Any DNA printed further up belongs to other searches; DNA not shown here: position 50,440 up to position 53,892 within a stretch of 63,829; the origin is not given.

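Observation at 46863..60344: Five-gene operon encoding only secreted or lipoprotein products built from eukaryotic-ECM-like modules (TSP3, VWA, PPC, Cys-rich, NHL): candidate undescribed Ca-dependent surface or matrix system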

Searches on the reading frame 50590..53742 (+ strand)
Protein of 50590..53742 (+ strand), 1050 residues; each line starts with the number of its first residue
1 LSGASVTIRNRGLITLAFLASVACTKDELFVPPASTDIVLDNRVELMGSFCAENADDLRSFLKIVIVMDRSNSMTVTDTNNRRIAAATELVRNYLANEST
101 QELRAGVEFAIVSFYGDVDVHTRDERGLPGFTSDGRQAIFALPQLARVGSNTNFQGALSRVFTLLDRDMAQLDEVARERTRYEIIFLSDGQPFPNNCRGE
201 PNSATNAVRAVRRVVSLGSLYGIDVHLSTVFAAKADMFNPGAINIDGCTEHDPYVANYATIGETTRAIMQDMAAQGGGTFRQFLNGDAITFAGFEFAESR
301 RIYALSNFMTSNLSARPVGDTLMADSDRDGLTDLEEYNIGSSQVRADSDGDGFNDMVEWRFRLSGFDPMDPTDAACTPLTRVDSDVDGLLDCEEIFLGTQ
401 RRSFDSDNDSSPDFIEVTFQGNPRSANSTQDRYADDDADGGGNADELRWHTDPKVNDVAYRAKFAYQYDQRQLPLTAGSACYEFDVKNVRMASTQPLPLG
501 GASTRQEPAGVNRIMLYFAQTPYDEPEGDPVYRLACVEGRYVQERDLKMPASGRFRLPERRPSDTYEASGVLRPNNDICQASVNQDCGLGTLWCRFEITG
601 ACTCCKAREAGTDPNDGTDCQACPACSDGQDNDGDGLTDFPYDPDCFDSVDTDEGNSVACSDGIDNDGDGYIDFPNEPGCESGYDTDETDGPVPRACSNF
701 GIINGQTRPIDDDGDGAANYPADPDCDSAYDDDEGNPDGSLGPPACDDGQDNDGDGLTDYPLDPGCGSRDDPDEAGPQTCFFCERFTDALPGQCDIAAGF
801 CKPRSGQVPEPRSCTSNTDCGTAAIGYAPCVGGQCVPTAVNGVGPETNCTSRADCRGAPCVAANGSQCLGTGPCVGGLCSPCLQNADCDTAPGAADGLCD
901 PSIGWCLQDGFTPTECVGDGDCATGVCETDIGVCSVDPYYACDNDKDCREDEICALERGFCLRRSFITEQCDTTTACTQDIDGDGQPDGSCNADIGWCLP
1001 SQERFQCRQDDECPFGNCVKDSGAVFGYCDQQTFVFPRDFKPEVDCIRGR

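Call 8: search_protein_families(library=pfam, proteins=[window:50590-53742:+], max_evalue=0.01)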
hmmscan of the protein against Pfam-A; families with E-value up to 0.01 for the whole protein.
window:50590-53742:+ (1050 aa): 2 families
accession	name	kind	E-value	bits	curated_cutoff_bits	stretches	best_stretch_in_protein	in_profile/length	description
PF13519.12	VWA_2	-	4.8e-11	43.7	27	1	64-191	1-107/107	von Willebrand factor type A domain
PF00092.34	VWA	-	0.00034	21.3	23.8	1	64-209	2-128/174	von Willebrand factor type A domain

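Call 9: search_protein_families(library=ncbifam, proteins=[window:50590-53742:+], max_evalue=0.01)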
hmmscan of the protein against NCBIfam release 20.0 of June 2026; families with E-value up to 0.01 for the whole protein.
window:50590-53742:+ (1050 aa): 3 families
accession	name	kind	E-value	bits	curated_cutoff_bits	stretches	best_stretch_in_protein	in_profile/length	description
NF047639.1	throspo3_MtsD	equivalog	5.4e-34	117.3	800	3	265-542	329-611/651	cell-cell cohesion protein MtsD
NF033662.1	acid_disulf_rpt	repeat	2.5e-06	27.1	41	2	655-673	2-20/32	acidic double-disulfide repeat-containing protein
NF010238.0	PRK13685.1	subfamily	0.0083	15.2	432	0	64-119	99-149/335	hypothetical protein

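Call 87: search_protein_families(library=padloc, proteins=[window:50605-53742:+], max_evalue=0.001)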
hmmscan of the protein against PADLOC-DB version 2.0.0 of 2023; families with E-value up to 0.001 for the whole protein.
window:50605-53742:+ (1045 aa): 0 families
